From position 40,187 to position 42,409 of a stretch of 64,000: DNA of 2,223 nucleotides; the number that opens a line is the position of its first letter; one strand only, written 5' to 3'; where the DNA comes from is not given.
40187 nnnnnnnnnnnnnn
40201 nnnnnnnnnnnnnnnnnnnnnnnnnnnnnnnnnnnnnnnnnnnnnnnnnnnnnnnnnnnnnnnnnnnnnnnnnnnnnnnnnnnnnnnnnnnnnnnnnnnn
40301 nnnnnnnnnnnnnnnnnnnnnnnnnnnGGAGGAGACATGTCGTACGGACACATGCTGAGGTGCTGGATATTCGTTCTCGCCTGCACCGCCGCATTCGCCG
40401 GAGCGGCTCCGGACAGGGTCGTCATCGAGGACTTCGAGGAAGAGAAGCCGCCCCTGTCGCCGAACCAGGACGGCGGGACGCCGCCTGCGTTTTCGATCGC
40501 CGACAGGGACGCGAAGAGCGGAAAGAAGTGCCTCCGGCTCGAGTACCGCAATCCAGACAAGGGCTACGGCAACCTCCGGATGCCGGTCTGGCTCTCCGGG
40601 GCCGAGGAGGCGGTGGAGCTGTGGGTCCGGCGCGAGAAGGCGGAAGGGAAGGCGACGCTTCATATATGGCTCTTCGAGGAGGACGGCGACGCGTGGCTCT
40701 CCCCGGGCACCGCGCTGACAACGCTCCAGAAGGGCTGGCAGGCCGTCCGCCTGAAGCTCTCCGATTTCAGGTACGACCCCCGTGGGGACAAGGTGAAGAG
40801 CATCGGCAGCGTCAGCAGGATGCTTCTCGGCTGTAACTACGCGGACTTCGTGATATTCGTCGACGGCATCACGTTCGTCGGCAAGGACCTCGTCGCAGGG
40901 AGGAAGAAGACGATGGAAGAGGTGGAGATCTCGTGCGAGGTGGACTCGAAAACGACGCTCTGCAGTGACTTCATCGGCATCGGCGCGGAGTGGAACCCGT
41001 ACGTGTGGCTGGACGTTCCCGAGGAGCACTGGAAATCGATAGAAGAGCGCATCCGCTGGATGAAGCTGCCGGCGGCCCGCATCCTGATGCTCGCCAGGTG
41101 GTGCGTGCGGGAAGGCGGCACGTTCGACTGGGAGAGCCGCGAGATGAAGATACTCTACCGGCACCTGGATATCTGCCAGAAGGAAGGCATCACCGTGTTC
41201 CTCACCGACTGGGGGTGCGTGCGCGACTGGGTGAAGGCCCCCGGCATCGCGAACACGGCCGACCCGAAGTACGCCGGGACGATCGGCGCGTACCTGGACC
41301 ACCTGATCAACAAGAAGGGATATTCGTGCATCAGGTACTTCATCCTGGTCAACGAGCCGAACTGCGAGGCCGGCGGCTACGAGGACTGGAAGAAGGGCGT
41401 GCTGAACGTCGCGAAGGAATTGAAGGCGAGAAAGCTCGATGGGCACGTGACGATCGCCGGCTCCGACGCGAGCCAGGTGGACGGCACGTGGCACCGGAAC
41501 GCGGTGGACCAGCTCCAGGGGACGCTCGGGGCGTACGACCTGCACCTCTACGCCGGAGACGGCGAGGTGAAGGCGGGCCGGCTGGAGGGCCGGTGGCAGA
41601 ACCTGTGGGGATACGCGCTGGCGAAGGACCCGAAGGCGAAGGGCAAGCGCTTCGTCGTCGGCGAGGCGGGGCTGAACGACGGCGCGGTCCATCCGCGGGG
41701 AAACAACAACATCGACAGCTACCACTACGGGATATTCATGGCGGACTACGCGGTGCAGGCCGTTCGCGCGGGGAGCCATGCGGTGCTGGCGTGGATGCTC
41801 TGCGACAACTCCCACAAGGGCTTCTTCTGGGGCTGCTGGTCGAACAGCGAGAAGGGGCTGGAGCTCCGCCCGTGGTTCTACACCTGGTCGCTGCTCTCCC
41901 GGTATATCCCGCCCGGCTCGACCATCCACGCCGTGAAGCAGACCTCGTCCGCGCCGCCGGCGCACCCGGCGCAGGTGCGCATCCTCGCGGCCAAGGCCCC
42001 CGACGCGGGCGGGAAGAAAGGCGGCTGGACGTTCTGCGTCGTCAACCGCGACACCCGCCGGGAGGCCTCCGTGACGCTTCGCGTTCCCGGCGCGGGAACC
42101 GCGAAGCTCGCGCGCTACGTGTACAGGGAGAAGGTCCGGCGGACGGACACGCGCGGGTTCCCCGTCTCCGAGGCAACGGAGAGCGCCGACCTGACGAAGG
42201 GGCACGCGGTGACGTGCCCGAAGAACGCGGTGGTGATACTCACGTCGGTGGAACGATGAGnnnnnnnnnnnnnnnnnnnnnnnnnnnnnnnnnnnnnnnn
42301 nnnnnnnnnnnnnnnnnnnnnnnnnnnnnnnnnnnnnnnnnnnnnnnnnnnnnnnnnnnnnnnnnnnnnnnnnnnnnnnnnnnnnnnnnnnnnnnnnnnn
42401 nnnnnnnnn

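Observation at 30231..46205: Seven same-strand genes with gaps of 16 nt or less: giant adhesin, GT-C, esterase, CBM-GH, SBP and two permeases, a possible capture-degrade-import module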

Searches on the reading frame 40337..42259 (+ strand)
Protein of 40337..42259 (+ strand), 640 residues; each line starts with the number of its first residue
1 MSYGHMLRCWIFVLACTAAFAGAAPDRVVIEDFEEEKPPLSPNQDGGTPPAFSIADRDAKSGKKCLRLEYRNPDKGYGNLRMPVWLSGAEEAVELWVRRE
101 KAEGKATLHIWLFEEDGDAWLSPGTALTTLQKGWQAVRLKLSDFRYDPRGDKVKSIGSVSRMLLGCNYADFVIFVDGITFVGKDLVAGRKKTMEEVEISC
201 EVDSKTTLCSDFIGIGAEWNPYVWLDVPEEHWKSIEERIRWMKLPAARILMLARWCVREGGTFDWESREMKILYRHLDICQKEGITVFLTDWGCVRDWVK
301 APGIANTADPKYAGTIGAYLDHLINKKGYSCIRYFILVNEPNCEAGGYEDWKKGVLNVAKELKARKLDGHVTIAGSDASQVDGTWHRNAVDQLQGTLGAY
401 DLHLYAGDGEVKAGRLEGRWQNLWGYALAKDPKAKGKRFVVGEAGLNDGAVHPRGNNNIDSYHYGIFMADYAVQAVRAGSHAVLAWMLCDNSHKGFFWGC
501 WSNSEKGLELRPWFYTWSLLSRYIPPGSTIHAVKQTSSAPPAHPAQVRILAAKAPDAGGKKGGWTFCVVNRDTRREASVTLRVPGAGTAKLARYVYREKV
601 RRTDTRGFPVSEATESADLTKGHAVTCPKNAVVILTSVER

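Call 4: search_protein_families(library=pfam, proteins=[window:40337-42259:+], max_evalue=0.01)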
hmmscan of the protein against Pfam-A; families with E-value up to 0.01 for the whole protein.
window:40337-42259:+ (640 aa): 0 families

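Call 5: search_protein_families(library=ncbifam, proteins=[window:40337-42259:+], max_evalue=0.01)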
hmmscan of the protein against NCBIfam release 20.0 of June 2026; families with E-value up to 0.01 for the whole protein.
window:40337-42259:+ (640 aa): 0 families

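Call 9: search_solved_structures(query=window:40337-42259:+, max_evalue=1, show_alignments=2)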
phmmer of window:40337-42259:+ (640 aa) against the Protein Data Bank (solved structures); distinct sequences matched with E-value up to 1: 1.
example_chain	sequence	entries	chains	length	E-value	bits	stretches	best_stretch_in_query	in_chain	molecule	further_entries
8pju_A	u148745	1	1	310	0.046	15.2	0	365-396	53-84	SAKe6DEtal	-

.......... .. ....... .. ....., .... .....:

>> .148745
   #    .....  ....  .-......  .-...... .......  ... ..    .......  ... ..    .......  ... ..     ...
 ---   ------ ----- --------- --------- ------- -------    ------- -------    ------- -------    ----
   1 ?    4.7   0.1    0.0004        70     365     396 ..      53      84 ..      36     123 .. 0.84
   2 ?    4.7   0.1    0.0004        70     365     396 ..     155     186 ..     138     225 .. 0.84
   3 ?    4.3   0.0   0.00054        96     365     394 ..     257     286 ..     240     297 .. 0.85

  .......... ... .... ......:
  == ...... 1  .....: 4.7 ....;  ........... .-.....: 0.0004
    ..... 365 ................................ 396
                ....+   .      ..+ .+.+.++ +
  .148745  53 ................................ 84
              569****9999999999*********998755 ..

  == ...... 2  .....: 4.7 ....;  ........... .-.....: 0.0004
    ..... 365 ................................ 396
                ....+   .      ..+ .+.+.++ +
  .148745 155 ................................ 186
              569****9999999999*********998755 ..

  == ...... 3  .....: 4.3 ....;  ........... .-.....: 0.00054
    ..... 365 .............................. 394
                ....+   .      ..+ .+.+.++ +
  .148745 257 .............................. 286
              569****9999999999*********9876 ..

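Call 11: find_encoding_contigs(protein=window:40337-42259:+, flank=10000, max_places=6)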
Protein window:40337-42259:+ (640 aa): no gene with exactly this product is on record in the collection.

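Call 12: find_homologous_proteins(query=window:40337-42259:+, max_evalue=0.001)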
Query window:40337-42259:+ (640 aa): 138 proteins with E <= 0.001 among 8000 candidates; the best 120 are listed.
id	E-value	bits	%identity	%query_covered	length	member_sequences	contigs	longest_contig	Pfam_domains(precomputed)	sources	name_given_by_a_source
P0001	2.9e-271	920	83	71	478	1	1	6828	-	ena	-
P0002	9.4e-267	905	63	98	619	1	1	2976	-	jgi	jgi:hypothetical protein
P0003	1.1e-239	816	57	96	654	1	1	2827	-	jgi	jgi:hypothetical protein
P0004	1.6e-239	815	57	96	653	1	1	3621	-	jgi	-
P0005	1.6e-236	805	55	98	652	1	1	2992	-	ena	-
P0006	3.4e-233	794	52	97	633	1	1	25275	-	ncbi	-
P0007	2.4e-226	771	52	96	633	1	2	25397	-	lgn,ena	-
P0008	2.9e-221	755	54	96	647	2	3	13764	PF00150.25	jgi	jgi:hypothetical protein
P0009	4.5e-219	747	53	96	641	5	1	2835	-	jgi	-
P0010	1.5e-217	742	53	98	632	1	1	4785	PF00150.25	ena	-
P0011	1.1e-186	640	47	99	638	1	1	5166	-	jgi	jgi:hypothetical protein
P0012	4.0e-186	638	47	97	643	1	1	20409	-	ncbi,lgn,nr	ncbi:MAG: hypothetical protein NTW87_14565 [Planctomycetota bacterium]|nr:hypothetical protein [Plan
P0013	6.4e-180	618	47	98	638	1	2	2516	PF00150.25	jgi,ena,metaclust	metaclust:\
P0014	1.7e-179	617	47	97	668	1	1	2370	PF00150.25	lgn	-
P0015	3.7e-160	553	43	100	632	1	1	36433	-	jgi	jgi:hypothetical protein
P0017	2.6e-159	550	42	99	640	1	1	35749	PF00150.25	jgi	jgi:hypothetical protein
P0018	1.3e-156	541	56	70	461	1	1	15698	PF00150.25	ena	-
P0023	5.6e-149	516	54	69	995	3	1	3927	PF00150.25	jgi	-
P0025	9.8e-148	512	52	69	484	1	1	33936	PF00150.25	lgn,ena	-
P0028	2.7e-147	510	53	68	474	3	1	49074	PF00150.25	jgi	-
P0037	1.3e-140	488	51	70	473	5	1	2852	PF00150.25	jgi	-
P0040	9.0e-140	485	49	70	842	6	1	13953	PF00150.25,PF13472.13,PF00657.29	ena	-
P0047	2.9e-137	477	49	70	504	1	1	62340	PF00150.25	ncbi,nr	ncbi:MAG: hypothetical protein C0404_00100 [Verrucomicrobia bacterium]|nr:hypothetical protein [Verr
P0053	2.4e-135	471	51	69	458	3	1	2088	PF00150.25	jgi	jgi:hypothetical protein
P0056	2.1e-134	468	51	67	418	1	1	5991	PF00150.25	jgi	-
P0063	3.0e-133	464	50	71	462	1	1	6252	PF00150.25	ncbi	-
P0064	4.3e-133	463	50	70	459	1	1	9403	PF00150.25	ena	-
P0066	5.9e-132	459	47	70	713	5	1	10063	PF00150.25,PF01522.27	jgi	-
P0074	9.4e-131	455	47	69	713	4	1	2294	PF00150.25,PF01522.27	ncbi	-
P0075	1.2e-130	455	48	72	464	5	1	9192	PF00150.25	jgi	-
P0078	2.6e-130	454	51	64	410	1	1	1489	PF00150.25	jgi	jgi:hypothetical protein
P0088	2.6e-128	447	45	70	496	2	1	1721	PF00150.25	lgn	-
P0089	3.3e-128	447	47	71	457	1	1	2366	PF00150.25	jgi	jgi:hypothetical protein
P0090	8.4e-128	446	50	67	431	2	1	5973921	PF00150.25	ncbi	-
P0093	2.1e-127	444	45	73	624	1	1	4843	PF00150.25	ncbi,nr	ncbi:MAG: glycoside hydrolase family 5 protein, partial [Armatimonadota bacterium]|nr:glycoside hydr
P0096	2.4e-126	441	46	69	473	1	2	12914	PF00150.25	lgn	-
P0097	7.7e-125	436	46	73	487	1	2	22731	PF00150.25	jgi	jgi:hypothetical protein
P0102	1.7e-123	432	47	69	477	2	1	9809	PF00150.25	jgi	-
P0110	1.6e-121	425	47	70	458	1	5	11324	PF00150.25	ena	-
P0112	2.2e-121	425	46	69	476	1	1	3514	PF00150.25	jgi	jgi:hypothetical protein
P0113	3.2e-121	424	47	70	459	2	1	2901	PF00150.25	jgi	-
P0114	4.9e-121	423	46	65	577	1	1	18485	PF00150.25,PF03793.25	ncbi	-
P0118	2.5e-120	421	49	66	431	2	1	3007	PF00150.25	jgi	jgi:hypothetical protein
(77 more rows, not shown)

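Call 13: find_encoding_contigs(protein=P0006, flank=10000, max_places=2)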
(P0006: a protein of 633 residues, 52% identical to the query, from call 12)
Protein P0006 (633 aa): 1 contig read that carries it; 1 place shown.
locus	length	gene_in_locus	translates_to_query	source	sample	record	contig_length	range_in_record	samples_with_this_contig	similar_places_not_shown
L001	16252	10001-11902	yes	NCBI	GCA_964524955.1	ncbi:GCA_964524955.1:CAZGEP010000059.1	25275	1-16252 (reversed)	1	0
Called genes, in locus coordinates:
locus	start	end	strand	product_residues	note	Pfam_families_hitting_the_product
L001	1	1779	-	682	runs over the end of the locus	PF01074:Glyco_hydro_38N, PF09261:Alpha-mann_mid, PF07748:Glyco_hydro_38C (weak)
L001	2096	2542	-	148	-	-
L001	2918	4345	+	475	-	PF00158:Sigma54_activat, PF14532:Sigma54_activ_2, PF07728:AAA_5 (weak), PF25601:AAA_lid_14, PF02954:HTH_8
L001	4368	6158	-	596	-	PF07715:Plug, PF00593:TonB_dep_Rec_b-barrel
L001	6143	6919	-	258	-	PF02885:Glycos_trans_3N, PF00591:Glycos_transf_3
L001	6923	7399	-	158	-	PF00107:ADH_zinc_N, PF16912:Glu_dehyd_C (weak)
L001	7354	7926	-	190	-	PF08240:ADH_N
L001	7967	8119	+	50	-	-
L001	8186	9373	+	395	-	PF11899:DUF3419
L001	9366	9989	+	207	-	PF13489:Methyltransf_23, PF01795:Methyltransf_5 (faint), PF08241:Methyltransf_11, PF08242:Methyltransf_12, PF13649:Methyltransf_25, PF13847:Methyltransf_31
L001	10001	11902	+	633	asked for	-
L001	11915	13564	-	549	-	PF00515:TPR_1 (faint), PF07719:TPR_2 (faint), PF12895:ANAPC3 (faint), PF13174:TPR_6 (faint), PF13181:TPR_8 (faint), PF13414:TPR_11 (weak), PF13424:TPR_12 (faint), PF13428:TPR_14 (faint), +5 more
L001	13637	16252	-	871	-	?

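Call 14: find_encoding_contigs(protein=P0012, flank=10000, max_places=2)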
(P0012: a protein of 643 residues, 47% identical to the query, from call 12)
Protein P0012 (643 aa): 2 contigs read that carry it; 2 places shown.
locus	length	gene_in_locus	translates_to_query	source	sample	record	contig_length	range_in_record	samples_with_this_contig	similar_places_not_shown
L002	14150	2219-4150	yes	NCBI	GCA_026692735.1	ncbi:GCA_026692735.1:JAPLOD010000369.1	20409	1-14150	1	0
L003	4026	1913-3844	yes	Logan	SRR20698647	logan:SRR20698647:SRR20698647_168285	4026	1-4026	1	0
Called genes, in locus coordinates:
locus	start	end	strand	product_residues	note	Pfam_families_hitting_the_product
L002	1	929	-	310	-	PF13490:zf-HC2 (weak)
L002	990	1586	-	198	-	PF04542:Sigma70_r2, PF08281:Sigma70_r4_2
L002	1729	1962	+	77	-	-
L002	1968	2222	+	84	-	-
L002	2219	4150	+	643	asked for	-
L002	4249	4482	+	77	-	-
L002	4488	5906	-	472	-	PF01566:Nramp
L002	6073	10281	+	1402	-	PF00069:Pkinase, PF07714:PK_Tyr_Ser-Thr, PF25172:Beta-prop_WDR3_2nd, PF23381:Beta-prop_IFT122_1st, PF23409:Beta-prop_EML, PF23414:Beta-prop_EML_2, PF24805:EIF3I, PF24814:WD40_Prp19, +134 more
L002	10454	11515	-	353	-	PF01408:GFO_IDH_MocA, PF22725:GFO_IDH_MocA_C3 (weak)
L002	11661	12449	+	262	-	PF00722:Glyco_hydro_16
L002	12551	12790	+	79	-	PF02604:PhdYeFM_antitox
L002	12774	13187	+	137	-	PF01850:PIN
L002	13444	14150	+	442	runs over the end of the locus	PF00270:DEAD, PF04851:ResIII (weak), PF00271:Helicase_C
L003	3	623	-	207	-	?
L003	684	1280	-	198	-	PF04542:Sigma70_r2, PF08281:Sigma70_r4_2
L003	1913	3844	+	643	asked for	-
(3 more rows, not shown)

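Call 15: find_encoding_contigs(protein=P0015, flank=10000, max_places=2)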
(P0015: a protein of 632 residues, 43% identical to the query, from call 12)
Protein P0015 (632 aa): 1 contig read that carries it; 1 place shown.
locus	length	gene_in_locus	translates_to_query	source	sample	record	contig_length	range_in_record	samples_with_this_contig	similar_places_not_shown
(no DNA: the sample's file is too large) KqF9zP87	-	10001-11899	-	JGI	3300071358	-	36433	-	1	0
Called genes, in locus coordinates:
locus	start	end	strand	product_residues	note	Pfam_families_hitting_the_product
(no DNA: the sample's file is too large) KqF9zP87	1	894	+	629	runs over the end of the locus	-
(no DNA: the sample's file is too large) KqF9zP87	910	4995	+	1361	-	-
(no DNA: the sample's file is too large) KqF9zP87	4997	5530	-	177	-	-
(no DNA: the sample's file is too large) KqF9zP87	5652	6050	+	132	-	-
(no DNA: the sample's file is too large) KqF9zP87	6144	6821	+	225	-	PF00702:Hydrolase, PF12710:HAD, PF13419:HAD_2, PF13242:Hydrolase_like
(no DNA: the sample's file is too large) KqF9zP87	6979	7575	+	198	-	PF10520:Lipid_desat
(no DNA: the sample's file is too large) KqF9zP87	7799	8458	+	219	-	PF20554:DUF6766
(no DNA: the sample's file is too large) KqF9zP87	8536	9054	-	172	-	PF13238:AAA_18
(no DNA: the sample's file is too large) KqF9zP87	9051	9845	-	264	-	PF05721:PhyH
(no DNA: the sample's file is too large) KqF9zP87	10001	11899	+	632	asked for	-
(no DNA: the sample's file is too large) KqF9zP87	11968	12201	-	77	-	?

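Call 16: find_encoding_contigs(protein=P0001, flank=10000, max_places=3)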
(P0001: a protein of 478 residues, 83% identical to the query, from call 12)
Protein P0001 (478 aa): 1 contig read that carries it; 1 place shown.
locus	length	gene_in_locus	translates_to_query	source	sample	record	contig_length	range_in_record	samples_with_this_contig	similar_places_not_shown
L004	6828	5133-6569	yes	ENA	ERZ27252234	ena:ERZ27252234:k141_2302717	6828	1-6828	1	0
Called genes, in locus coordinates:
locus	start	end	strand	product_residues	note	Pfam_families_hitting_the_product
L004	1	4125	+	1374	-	?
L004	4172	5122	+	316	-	PF00756:Esterase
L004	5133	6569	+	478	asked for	-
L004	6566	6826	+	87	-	?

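Call 17: find_encoding_contigs(protein=P0008, flank=10000, max_places=3)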
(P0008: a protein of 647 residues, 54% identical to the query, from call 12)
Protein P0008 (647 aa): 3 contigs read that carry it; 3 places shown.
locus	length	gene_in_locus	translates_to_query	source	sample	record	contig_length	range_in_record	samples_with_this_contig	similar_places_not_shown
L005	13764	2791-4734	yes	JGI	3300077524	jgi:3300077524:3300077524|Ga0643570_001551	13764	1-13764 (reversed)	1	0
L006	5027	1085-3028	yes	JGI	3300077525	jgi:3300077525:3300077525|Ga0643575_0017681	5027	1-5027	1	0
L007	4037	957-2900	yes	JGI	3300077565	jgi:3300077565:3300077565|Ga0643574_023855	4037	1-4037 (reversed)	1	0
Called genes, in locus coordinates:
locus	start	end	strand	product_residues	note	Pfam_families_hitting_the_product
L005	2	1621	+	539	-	?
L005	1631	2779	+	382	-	-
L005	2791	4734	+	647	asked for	PF00150:Cellulase (weak)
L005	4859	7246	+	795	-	-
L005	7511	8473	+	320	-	PF05448:AXE1, PF02129:Peptidase_S15 (faint), PF00561:Abhydrolase_1 (faint), PF12146:Hydrolase_4 (faint), PF00326:Peptidase_S9 (weak)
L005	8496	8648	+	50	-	-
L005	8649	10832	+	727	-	PF05448:AXE1 (weak)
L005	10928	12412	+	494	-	PF13396:PLDc_N (weak), PF13091:PLDc_2, PF00614:PLDc, PF13091:PLDc_2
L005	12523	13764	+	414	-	?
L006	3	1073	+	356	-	?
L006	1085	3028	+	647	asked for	PF00150:Cellulase (weak)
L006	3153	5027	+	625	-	?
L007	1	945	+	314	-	?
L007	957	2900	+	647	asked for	PF00150:Cellulase (weak)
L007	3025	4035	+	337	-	?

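Call 21: find_related_loci(query=A1, collection=genome_contigs, flank=10000)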
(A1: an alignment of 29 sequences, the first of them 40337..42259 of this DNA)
Query A1 (640 aa) in genome_contigs; peptide patterns used: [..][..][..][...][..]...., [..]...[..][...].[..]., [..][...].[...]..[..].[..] (x = any residue, [..] = any of these).
256 stretches matched a pattern; 199 encode a relative of the query (tblastn E <= 1e-3); the best 80 are kept; 79 distinct loci.
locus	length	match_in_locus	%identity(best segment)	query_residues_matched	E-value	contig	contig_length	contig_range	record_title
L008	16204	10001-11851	52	19-639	0e+0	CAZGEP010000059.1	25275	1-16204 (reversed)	MAG TPA_asm: uncultured Planctomycetota bacterium isolate SRP141376_co2_16 genome assembly, contig: NODE_4157_length_252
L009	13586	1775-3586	54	26-638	0e+0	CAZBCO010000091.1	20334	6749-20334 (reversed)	MAG TPA_asm: uncultured Planctomycetota bacterium isolate SRP067234_co1_310 genome assembly, contig: k99_919184, whole g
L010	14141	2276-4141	47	17-637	0e+0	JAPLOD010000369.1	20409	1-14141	MAG: Planctomycetota bacterium isolate LacPavin_0920_SED3_MAG_65_12 LacPavin_0920_SED3_scaffold_4416252, whole genome sh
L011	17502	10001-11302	56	202-638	2e-150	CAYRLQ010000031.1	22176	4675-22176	MAG TPA_asm: uncultured Nitrospiraceae bacterium isolate binchicken_co100_346 genome assembly, contig: NODE_3535_length_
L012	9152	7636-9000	51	177-637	6e-147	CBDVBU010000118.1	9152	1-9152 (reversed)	MAG TPA_asm: uncultured Phycisphaerae bacterium isolate SRR22302362_metabat2_72 genome assembly, contig: ERZ25746724.413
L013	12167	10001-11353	51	177-638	4e-144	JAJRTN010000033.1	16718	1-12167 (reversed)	MAG: Candidatus Hydrogenedentota bacterium isolate Dive96_bin1.67 k141_724784, whole genome shotgun sequence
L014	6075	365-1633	50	209-638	1e-140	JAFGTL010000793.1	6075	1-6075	MAG: Candidatus Hydrogenedentota bacterium isolate Zod_Metabat.968 k87_14779647, whole genome shotgun sequence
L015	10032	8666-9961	50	195-639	5e-139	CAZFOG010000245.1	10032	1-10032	MAG TPA_asm: uncultured Nitrospiraceae bacterium isolate SRP192927_co6_479 genome assembly, contig: NODE_17318_length_10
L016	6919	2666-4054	50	182-638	5e-138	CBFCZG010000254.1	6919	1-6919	MAG TPA_asm: uncultured Phycisphaerae bacterium isolate SRR6194934_binner13_Refined_19 genome assembly, contig: ERZ78139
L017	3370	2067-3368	47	194-635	4e-139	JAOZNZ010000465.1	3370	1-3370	MAG: bacterium isolate GMC4.concoct.297 GMC4_64572_length_3370_cov_8.720965, whole genome shotgun sequence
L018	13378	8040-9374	49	185-637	4e-133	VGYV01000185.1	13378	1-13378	MAG: Planctomycetota bacterium isolate M_DeepCast_400m_m2_195 M_DeepCast_400m_m2_195_Ga0194112_10008305, whole genome sh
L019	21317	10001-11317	49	194-639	8e-133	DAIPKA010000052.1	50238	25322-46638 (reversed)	MAG TPA_asm: Candidatus Hydrogenedentota bacterium isolate CTOTU18300 NODE_609_length_50238_cov_27.094713, whole genome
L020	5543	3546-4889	46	188-638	5e-132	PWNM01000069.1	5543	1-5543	MAG: Candidatus Hydrogenedentota bacterium isolate CSSed10_315 CS-Sed10-C49299, whole genome shotgun sequence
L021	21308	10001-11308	48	191-638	3e-130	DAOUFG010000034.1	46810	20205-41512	MAG TPA_asm: Thermoflexales bacterium isolate R103_16 k99_353689, whole genome shotgun sequence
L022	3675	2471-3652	50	187-586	1e-132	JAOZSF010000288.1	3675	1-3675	MAG: bacterium isolate GMC6.metabat2.125 GMC6_44594_length_3675_cov_16.683978, whole genome shotgun sequence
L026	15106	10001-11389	46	177-636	4e-126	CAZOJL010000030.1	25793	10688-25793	MAG TPA_asm: uncultured Akkermansia sp. isolate SRP178699_co1_614 genome assembly, contig: NODE_2136_length_25793_cov_25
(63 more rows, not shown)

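Call 33: predict_structure(alignment_id=A1)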
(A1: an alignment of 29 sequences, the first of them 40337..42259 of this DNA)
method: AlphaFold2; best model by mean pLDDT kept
length: 640 residues; sequences in the alignment: 29
mean_pLDDT: 91.7   pTM: 0.87
mean pLDDT of the five models: 91.7, 90.6, 90.1, 89.3, 88.7
residues with pLDDT >= 90: 488; 70-90: 119; 50-70: 25; < 50: 8
segments of 3 or more residues with pLDDT < 50: 17-21
pLDDT, mean of each block of 10 residues (from residue 1): 54 53 81 89 84 90 92 78 91 96 92 90 94 94 94 86 85 95 91 87 95 97 90 97 98 95 96 98 98 92 96 98 98 96 92 98 98 93 93 98 91 92 97 97 92 88 96 98 96 91 95 97 98 85 73 91 96 91 96 94 96 96 96 95
secondary structure, 60 per line:
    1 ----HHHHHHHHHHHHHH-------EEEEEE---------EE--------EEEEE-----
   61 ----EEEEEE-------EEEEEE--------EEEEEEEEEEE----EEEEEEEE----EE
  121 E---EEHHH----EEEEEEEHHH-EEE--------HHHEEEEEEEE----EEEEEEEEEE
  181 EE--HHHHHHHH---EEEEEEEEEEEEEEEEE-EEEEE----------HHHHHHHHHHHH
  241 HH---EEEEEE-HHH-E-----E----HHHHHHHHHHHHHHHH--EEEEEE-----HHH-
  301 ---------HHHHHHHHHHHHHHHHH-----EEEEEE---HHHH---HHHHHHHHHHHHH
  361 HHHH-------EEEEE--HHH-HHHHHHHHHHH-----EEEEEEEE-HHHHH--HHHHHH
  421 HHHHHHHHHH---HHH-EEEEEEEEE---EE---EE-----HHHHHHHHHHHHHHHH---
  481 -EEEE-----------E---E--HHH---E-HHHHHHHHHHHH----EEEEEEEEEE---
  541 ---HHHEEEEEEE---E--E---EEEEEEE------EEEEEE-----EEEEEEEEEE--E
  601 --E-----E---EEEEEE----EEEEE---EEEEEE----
elements in order: H5-18 E26-31 E51-55 E65-70 E78-83 E92-102 E107-114 E119-121 E134-140 E145-147 E159-166 E171-182 H185-192 E196-212 E214-218 H229-242 E246-251 H268-283 E286-291 H310-326 E332-337 H341-344 H348-364 E372-376 H383-393 E399-406 H408-412 H415-430 E438-446 H462-477 E482-485 H512-523 E528-537 E547-553 E564-570 E577-582 E588-597 E613-618 E623-627 E631-636
